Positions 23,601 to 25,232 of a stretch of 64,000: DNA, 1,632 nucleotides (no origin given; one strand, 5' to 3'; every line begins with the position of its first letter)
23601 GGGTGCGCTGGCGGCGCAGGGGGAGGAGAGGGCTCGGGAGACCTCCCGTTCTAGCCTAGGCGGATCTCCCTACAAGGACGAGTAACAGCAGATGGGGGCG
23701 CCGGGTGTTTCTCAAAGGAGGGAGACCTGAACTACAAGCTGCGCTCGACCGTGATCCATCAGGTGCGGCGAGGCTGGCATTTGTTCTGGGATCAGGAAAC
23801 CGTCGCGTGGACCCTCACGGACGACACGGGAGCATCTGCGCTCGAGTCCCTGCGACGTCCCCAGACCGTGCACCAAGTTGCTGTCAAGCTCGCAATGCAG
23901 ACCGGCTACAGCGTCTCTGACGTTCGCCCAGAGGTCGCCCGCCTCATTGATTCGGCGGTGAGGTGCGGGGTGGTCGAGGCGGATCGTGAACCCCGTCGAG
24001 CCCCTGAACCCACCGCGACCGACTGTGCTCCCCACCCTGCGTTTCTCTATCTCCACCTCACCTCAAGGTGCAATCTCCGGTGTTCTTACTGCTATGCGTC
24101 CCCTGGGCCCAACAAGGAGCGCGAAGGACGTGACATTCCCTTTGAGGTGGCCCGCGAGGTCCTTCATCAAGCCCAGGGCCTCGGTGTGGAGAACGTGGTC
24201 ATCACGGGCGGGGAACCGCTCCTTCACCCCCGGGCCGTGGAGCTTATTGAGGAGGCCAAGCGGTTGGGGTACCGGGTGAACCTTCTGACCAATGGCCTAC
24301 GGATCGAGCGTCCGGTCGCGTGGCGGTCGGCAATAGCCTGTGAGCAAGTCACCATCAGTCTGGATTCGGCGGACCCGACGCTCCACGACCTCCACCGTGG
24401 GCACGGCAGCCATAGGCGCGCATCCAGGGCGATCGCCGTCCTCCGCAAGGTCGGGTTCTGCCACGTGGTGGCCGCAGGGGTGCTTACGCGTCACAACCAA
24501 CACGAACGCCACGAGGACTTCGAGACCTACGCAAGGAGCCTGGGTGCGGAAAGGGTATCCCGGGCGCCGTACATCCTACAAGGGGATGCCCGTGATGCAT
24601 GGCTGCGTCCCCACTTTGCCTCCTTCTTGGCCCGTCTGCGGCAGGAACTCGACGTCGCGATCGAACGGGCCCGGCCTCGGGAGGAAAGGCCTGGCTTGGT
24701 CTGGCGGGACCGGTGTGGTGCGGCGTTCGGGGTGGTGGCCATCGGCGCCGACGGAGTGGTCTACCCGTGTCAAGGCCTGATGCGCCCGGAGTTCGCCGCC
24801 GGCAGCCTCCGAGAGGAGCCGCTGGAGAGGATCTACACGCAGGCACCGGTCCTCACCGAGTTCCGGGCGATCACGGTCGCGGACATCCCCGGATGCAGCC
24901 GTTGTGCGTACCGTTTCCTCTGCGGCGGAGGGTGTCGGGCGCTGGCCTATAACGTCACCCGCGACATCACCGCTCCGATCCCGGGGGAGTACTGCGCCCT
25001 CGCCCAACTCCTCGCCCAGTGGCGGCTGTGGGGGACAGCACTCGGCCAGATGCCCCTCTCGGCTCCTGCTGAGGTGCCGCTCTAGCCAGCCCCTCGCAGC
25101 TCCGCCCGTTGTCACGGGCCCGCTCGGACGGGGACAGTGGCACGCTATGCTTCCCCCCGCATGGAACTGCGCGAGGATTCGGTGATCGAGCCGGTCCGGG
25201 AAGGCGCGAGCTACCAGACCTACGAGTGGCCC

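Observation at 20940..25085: Compact radical-SAM RiPP-style cluster with an unfamiliar CxCxCxC-(Gly/Ala)n-acidic core peptide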

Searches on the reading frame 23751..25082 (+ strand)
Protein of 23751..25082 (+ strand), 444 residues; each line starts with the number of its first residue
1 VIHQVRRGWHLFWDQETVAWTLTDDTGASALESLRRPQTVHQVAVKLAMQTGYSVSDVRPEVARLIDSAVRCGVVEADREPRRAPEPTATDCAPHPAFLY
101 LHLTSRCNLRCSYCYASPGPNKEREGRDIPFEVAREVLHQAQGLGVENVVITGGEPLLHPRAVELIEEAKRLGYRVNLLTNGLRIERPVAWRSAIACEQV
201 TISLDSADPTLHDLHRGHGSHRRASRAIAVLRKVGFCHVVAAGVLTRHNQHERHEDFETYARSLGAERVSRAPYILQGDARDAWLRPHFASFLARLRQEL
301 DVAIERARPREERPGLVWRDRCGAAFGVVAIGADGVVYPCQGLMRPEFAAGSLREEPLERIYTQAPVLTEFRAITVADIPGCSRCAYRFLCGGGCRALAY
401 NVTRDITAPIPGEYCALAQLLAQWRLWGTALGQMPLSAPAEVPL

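Call 5: search_protein_families(library=pfam, proteins=[window:23751-25082:+], max_evalue=0.01)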
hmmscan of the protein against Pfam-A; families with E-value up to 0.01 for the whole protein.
window:23751-25082:+ (444 aa): 5 families
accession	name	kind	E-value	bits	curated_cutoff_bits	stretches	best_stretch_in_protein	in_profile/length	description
PF04055.27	Radical_SAM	-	3.7e-26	92.7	29.5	1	103-257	3-163/166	Radical SAM superfamily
PF13186.11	SPASM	-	3.5e-07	30.8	21.5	1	322-385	1-66/67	Iron-sulfur cluster-binding domain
PF13353.11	Fer4_12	-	1.1e-06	29.5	22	1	102-189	10-98/137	4Fe-4S single cluster domain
PF16007.11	DUF4777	-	0.00016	22.3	34.4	1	30-76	12-58/66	Domain of unknown function (DUF4777)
PF00702.32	Hydrolase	-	0.0084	17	26.4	0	153-184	94-125/191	haloacid dehalogenase-like hydrolase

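Call 6: search_protein_families(library=ncbifam, proteins=[window:23751-25082:+], max_evalue=0.01)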
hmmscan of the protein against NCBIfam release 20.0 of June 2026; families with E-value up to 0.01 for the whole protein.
window:23751-25082:+ (444 aa): 86 families (the best 25 are shown)
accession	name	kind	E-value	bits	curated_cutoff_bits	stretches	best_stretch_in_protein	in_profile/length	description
NF045574.1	sacti_mat_StsB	exception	1.6e-39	136.1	625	1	86-405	85-405/466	StsB family radical SAM/SPASM domain sactipeptide maturase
TIGR04250.1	SCM_rSAM_ScmE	equivalog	9.2e-35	120.2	400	2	99-252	5-157/358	SynChlorMet cassette radical SAM/SPASM protein ScmE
TIGR03962.1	mycofact_rSAM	equivalog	1.2e-34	120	265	2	96-272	11-185/339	mycofactocin radical SAM maturase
NF050035.1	rSAM_WgK_link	exception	5e-33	114.6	650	2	93-249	5-160/367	radical SAM/SPASM peptide maturase WgkB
TIGR04053.2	TIGR04053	equivalog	9.7e-31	107.3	395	2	92-254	3-167/366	TIGR04053 family radical SAM/SPASM domain-containing protein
TIGR04251.1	SCM_rSAM_ScmF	equivalog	5.4e-30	105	400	2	99-270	6-178/353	SynChlorMet cassette radical SAM/SPASM protein ScmF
TIGR04545.1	rSAM_ahbD_hemeb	equivalog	1.7e-29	103.3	500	2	102-267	5-168/339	heme b synthase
TIGR04055.1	rSAM_NirJ2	equivalog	6.4e-29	101.5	500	2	104-266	7-166/326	putative heme d1 biosynthesis radical SAM protein NirJ2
NF049973.1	radical_Rv1681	equivalog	2e-28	99.3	380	1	96-267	71-240/326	Rv1681 family radical SAM protein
TIGR02109.1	PQQ_syn_pqqE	equivalog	1.1e-25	90.4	381.35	1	94-411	4-328/358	pyrroloquinoline quinone biosynthesis protein PqqE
TIGR04051.1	rSAM_NirJ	equivalog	1.1e-24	87.1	515.45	2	102-252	7-155/354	heme d1 biosynthesis radical SAM protein NirJ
TIGR04303.1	GeoRSP_rSAM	equivalog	2.1e-24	86.7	400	2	103-267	11-170/325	GeoRSP system radical SAM/SPASM protein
TIGR02666.1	moaA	equivalog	3.5e-23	82.1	284.05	1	101-263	14-182/336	GTP 3',8-cyclase MoaA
TIGR04317.1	W_rSAM_matur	equivalog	7.6e-22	77.9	380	1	96-391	3-319/349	tungsten cofactor oxidoreductase radical SAM maturase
NF038283.1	viperin_w_prok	equivalog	9.7e-22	77.4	180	1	101-256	6-173/281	viperin family antiviral radical SAM protein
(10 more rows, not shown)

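Call 7: find_homologous_proteins(query=window:23751-25082:+, max_evalue=1e-10)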
Query window:23751-25082:+ (444 aa): 181 proteins with E <= 1e-10 among 8000 candidates; the best 120 are listed.
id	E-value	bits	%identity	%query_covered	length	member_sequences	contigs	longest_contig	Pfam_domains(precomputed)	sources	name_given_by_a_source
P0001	1.7e-281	952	94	100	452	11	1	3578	PF13186.12,PF04055.28,PF13353.12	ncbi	-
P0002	4.3e-257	871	90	96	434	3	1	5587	PF13186.12,PF04055.28,PF13353.12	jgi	-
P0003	1.4e-217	741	73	100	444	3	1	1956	PF13186.12,PF16007.12,PF04055.28,PF13353.12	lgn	-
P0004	3.3e-212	723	73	100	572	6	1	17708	PF13186.12,PF16007.12,PF04055.28,PF13353.12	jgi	-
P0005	4.9e-195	667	67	100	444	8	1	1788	PF13186.12,PF04055.28,PF13353.12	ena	-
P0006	6.5e-169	581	74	78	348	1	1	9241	PF13186.12,PF04055.28,PF13353.12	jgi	jgi:radical SAM protein with 4Fe4S-binding SPASM domain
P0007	2.9e-166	572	57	100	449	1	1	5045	PF13186.12,PF04055.28,PF13353.12,PF05402.19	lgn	-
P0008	3.0e-165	569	57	100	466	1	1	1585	PF13186.12,PF04055.28,PF13353.12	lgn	-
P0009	8.8e-149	514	55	97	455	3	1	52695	PF04055.28,PF13353.12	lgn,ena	-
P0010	1.6e-144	500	53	100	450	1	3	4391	PF13186.12,PF04055.28,PF13353.12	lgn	-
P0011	3.6e-139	483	52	97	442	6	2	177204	PF13186.12,PF04055.28,PF13353.12,PF05402.19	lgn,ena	-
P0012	2.2e-135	470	50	97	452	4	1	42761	PF00702.33,PF13186.12,PF04055.28,PF13353.12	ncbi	ncbi:MAG: radical SAM protein [Candidatus Bipolaricaulaceae bacterium]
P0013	2.1e-123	431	45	98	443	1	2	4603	PF13186.12,PF04055.28,PF13353.12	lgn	-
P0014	6.0e-120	419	44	98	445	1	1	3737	PF13186.12,PF04055.28,PF13353.12,PF05402.19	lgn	-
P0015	1.1e-118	415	45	98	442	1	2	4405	PF13186.12,PF04055.28,PF13353.12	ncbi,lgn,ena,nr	ncbi:radical SAM protein [Candidatus Bipolaricaulota bacterium]|nr:radical SAM protein [Candidatus B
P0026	6.1e-103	363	42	97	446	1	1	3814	PF13186.12,PF04055.28,PF13353.12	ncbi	-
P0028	1.3e-58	217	36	89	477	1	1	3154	PF13186.12,PF04055.28,PF13353.12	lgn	-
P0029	1.9e-48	184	31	96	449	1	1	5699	PF13186.12,PF04055.28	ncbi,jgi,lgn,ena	jgi:radical SAM protein with 4Fe4S-binding SPASM domain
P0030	2.3e-46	177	36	73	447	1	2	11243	PF13186.12,PF04055.28,PF13353.12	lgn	-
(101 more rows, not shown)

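Call 10: find_related_loci(query=A1, collection=genome_contigs, flank=6000)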
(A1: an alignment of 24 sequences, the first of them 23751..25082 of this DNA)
Query A1 (444 aa) in genome_contigs; peptide patterns used: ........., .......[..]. (x = any residue, [..] = any of these).
600 stretches matched a pattern (row limit reached: there are more); 542 encode a relative of the query (tblastn E <= 1e-3); the best 80 are kept; 80 distinct loci.
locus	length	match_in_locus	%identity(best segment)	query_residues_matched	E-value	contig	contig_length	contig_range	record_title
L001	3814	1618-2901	42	1-431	7e-106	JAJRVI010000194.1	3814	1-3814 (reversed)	MAG: Candidatus Neomarinimicrobiota bacterium isolate Dive96_bin10.340 k141_4986913, whole genome shotgun sequence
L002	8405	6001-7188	30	6-415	8e-44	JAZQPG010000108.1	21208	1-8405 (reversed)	MAG: Sodaliphilus sp. isolate T1900045240_TH20190010.MAGScoT_cleanbin_000010 SGB_5517_k141_569929, whole genome shotgun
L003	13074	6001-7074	29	74-429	1e-40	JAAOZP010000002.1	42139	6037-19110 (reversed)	MAG: Thaumarchaeota archaeon isolate SJ3.Bin56 k141_296386, whole genome shotgun sequence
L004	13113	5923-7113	28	6-415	8e-38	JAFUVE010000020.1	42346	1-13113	MAG: Bacteroidaceae bacterium isolate RGIG4855 Roe_deer_Rumen-1__c4378, whole genome shotgun sequence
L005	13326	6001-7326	27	10-427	1e-36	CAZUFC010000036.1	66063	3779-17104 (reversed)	MAG TPA_asm: uncultured bacterium isolate SRP141376_co4_129 genome assembly, contig: NODE_750_length_66063_cov_9.036920,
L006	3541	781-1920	29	19-415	3e-35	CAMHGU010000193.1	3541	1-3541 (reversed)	MAG: uncultured bacterium isolate SRR11784287_bin.21_metaWRAP_v1.3_MAG genome assembly, contig: ERZ12202417.15782, whole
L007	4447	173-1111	29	97-415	3e-33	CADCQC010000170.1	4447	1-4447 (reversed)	MAG: uncultured Prevotellaceae bacterium isolate RUG14878 genome assembly, contig: RUG14878_asm_170, whole genome shotgu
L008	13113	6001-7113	29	72-411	2e-32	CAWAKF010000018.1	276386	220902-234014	MAG: uncultured delta proteobacterium isolate MFD02416.bin.2.107 genome assembly, contig: contig_25452, whole genome sho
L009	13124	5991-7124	27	19-415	4e-32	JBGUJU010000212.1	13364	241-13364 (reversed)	MAG: Sodaliphilus sp. isolate ruminal_MAG_297 ruminal_MAG_297_contig_0215, whole genome shotgun sequence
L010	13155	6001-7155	30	11-411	1e-31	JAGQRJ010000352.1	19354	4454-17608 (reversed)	MAG: Planctomycetota bacterium isolate HKST-UBA89 k127_1000121, whole genome shotgun sequence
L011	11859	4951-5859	31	100-398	7e-35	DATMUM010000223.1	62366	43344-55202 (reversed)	MAG TPA_asm: Mobilitalea sp. isolate SMAG_U13040 k141_19848, whole genome shotgun sequence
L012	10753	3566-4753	28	2-415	8e-32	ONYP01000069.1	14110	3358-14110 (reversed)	uncultured Prevotellaceae bacterium isolate RUG755 genome assembly, contig: scaffold_3469, whole genome shotgun sequence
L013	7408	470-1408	25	59-402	2e-30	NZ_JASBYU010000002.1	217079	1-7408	MAG: Lagierella sp. isolate bin-92 c_000000000026, whole genome shotgun sequence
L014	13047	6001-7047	28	89-411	1e-30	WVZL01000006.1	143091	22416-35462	MAG: Candidatus Aminicenantes bacterium isolate CS4-C018 C_merged_R1_(paired)_contig_7416, whole genome shotgun sequence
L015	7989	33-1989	32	99-411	2e-30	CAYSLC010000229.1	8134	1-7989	MAG TPA_asm: uncultured Desulfobacteraceae bacterium isolate binchicken_co15_57 genome assembly, contig: NODE_7281_lengt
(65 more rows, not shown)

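Call 11: find_encoding_contigs(protein=P0011, flank=8000, max_places=2)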
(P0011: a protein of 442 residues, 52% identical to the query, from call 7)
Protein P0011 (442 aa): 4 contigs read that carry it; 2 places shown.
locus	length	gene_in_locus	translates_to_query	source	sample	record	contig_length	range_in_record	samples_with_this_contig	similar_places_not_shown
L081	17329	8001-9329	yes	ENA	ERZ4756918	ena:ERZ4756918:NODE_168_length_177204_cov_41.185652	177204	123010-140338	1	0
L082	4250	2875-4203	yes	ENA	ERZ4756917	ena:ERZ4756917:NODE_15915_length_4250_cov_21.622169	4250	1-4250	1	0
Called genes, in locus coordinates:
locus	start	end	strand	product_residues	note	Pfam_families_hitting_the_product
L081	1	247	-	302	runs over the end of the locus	PF00924:MS_channel_2nd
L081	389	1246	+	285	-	PF02548:Pantoate_transf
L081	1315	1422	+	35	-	-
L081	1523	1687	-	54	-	-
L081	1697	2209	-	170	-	PF02040:ArsB, PF03600:CitMHS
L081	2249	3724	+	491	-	PF01554:MatE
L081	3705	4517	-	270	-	PF00106:adh_short, PF08659:KR, PF23441:SDR (weak), PF01370:Epimerase (weak), PF13561:adh_short_C2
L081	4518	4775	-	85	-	PF02073:Peptidase_M29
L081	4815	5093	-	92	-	PF14110:DUF4282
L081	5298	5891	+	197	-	PF01022:HTH_5 (weak)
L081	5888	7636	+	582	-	PF00664:ABC_membrane, PF00005:ABC_tran, PF13304:AAA_21 (faint), PF02463:SMC_N (weak)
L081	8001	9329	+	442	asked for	PF05402:PqqD (faint), PF04055:Radical_SAM, PF13353:Fer4_12, PF13186:SPASM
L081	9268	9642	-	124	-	PF00106:adh_short, PF08659:KR, PF01370:Epimerase (weak), PF13561:adh_short_C2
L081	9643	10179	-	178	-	PF02073:Peptidase_M29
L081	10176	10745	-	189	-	PF02073:Peptidase_M29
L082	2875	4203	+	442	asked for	PF05402:PqqD (faint), PF04055:Radical_SAM, PF13353:Fer4_12, PF13186:SPASM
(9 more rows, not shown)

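Call 12: find_encoding_contigs(protein=P0009, flank=8000, max_places=2)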
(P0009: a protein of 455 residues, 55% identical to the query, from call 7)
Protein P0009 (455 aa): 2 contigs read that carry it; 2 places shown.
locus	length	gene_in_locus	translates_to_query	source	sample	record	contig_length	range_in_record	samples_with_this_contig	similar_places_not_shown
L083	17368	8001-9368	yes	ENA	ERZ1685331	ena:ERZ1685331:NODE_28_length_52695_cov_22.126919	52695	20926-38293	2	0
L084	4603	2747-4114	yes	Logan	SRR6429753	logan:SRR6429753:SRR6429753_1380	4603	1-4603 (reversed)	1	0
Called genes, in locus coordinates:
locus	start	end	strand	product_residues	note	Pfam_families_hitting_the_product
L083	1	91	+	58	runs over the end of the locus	-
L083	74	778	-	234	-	-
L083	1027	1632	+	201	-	PF01527:HTH_Tnp_1 (weak)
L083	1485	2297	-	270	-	PF13683:rve_3 (weak)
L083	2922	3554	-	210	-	PF00665:rve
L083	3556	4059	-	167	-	-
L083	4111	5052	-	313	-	PF01548:DEDD_Tnp_IS110, PF02371:Transposase_20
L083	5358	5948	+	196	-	-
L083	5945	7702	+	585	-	PF00664:ABC_membrane, PF02463:SMC_N (faint), PF00005:ABC_tran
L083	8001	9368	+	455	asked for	PF04055:Radical_SAM, PF13353:Fer4_12 (weak)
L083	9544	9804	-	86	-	PF01155:HypA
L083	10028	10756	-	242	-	PF02492:cobW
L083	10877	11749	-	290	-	-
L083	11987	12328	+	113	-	-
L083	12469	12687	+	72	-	-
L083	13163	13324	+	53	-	-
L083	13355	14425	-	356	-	PF03938:OmpH (weak)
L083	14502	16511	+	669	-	PF05378:Hydant_A_N, PF01968:Hydantoinase_A, PF19278:Hydant_A_C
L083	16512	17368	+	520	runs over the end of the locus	PF02538:Hydantoinase_B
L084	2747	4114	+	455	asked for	PF04055:Radical_SAM, PF13353:Fer4_12 (weak)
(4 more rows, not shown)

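Call 13: find_encoding_contigs(protein=P0012, flank=8000, max_places=2)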
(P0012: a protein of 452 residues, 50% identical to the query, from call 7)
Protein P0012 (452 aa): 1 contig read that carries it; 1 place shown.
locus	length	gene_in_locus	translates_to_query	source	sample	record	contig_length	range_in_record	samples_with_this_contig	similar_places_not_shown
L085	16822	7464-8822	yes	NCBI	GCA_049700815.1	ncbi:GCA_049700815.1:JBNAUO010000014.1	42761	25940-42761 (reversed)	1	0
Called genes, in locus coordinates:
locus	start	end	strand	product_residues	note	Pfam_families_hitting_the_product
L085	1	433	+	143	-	PF01039:Carboxyl_trans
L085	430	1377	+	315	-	PF03255:ACCA, PF01039:Carboxyl_trans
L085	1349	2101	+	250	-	PF00027:cNMP_binding, PF13545:HTH_Crp_2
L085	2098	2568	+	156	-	PF01750:HycI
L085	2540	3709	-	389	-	PF07690:MFS_1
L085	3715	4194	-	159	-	PF03205:MobB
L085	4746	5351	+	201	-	PF12840:HTH_20 (weak), PF01022:HTH_5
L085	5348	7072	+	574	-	PF00664:ABC_membrane, PF00005:ABC_tran, PF02463:SMC_N, PF13304:AAA_21 (faint)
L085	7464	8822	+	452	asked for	PF00702:Hydrolase (faint), PF04055:Radical_SAM, PF13353:Fer4_12 (weak), PF13186:SPASM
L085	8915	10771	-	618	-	PF02730:AFOR_N, PF01314:AFOR_C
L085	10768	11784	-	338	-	PF02646:RmuC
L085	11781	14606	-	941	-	PF00005:ABC_tran (faint), PF02463:SMC_N (faint), PF13175:AAA_15 (faint), PF13191:AAA_16 (faint), PF13238:AAA_18 (faint), PF13304:AAA_21 (faint), PF17760:UvrA_inter, PF17755:UvrA_DNA-bind, +4 more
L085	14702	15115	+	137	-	PF01402:RHH_1, PF08753:NikR_C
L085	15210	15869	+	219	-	-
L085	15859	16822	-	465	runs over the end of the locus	PF08323:Glyco_transf_5, PF13439:Glyco_transf_4, PF13579:Glyco_trans_4_4, PF00534:Glycos_transf_1, PF20706:GT4-conflict (weak), PF13692:Glyco_trans_1_4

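Call 14: find_encoding_contigs(protein=P0004, flank=8000, max_places=2)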
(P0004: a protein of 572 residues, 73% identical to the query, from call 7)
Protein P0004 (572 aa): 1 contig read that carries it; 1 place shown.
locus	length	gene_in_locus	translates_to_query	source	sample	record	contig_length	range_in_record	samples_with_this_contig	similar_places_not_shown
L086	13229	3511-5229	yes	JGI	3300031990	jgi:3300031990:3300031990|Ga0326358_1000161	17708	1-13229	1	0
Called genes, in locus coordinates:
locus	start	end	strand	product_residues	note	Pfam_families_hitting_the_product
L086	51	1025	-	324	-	PF00579:tRNA-synt_1b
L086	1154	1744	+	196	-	PF12840:HTH_20 (weak), PF01022:HTH_5 (weak)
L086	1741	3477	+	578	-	PF00664:ABC_membrane, PF00005:ABC_tran, PF02463:SMC_N (faint)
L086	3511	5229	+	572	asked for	PF16007:DUF4777 (faint), PF04055:Radical_SAM, PF13353:Fer4_12 (faint), PF13186:SPASM (weak)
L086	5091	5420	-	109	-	-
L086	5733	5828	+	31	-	-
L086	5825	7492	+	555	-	PF00664:ABC_membrane, PF00005:ABC_tran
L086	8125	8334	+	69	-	PF04255:DUF433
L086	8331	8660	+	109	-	PF18480:DUF5615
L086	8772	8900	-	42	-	-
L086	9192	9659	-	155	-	-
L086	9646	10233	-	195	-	PF01909:NTP_transf_2 (weak), PF18765:Polbeta (weak)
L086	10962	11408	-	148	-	PF01325:Fe_dep_repress, PF01022:HTH_5 (weak), PF01047:MarR (faint), PF09339:HTH_IclR (faint), PF12802:MarR_2, PF13412:HTH_24 (weak), PF02742:Fe_dep_repr_C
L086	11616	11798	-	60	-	-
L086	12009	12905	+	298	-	PF01297:ZnuA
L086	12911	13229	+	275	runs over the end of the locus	PF00005:ABC_tran, PF13304:AAA_21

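Call 43: search_solved_structures(query=A1, max_evalue=0.001)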
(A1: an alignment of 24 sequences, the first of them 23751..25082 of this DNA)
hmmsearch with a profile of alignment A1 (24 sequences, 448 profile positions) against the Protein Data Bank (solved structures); distinct sequences matched with E-value up to 0.001: 38.
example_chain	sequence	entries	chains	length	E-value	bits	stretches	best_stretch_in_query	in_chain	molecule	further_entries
5wgg_A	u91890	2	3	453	2.1e-31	112.4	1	27-437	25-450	Radical SAM domain protein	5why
6c8v_A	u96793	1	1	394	1.3e-23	86.7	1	100-418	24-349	Coenzyme PQQ synthesis protein E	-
6efn_A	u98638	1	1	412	4.2e-22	81.7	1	27-376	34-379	Sporulation killing factor maturation protein SkfB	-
4k37_A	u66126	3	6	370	8.3e-21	77.4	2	112-266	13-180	Anaerobic sulfatase-maturating enzyme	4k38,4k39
4k36_A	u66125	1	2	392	1.1e-20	77.1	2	112-266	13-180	Anaerobic sulfatase-maturating enzyme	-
7vob_C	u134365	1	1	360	9.2e-16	60.8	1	95-258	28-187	Cytosylglucuronate decarboxylase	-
7voc_C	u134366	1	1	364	9.3e-16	60.8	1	95-258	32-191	Cytosylglucuronate decarboxylase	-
5v1q_A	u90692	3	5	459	2.8e-15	59.2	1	93-270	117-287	Radical SAM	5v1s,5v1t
9dfu_A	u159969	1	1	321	1.3e-14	57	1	101-264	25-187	Radical SAM core domain-containing protein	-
8vpo_A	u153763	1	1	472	8e-14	54.4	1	36-349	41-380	Radical SAM core domain-containing protein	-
9dfn_A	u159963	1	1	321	2.7e-13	52.7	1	103-264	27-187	Radical SAM core domain-containing protein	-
9gm3_A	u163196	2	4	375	1.3e-12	50.5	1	100-242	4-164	ChlB radical SAM domain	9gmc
5vsl_A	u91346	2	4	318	1.7e-12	50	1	87-263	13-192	Radical S-adenosyl methionine domain-containing protein 2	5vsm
6q2p_A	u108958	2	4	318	2e-12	49.8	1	87-263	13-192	Radical S-adenosyl methionine domain-containing protein 2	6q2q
8wm2_A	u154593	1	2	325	5.4e-12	48.4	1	77-213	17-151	Fe-S radical SAM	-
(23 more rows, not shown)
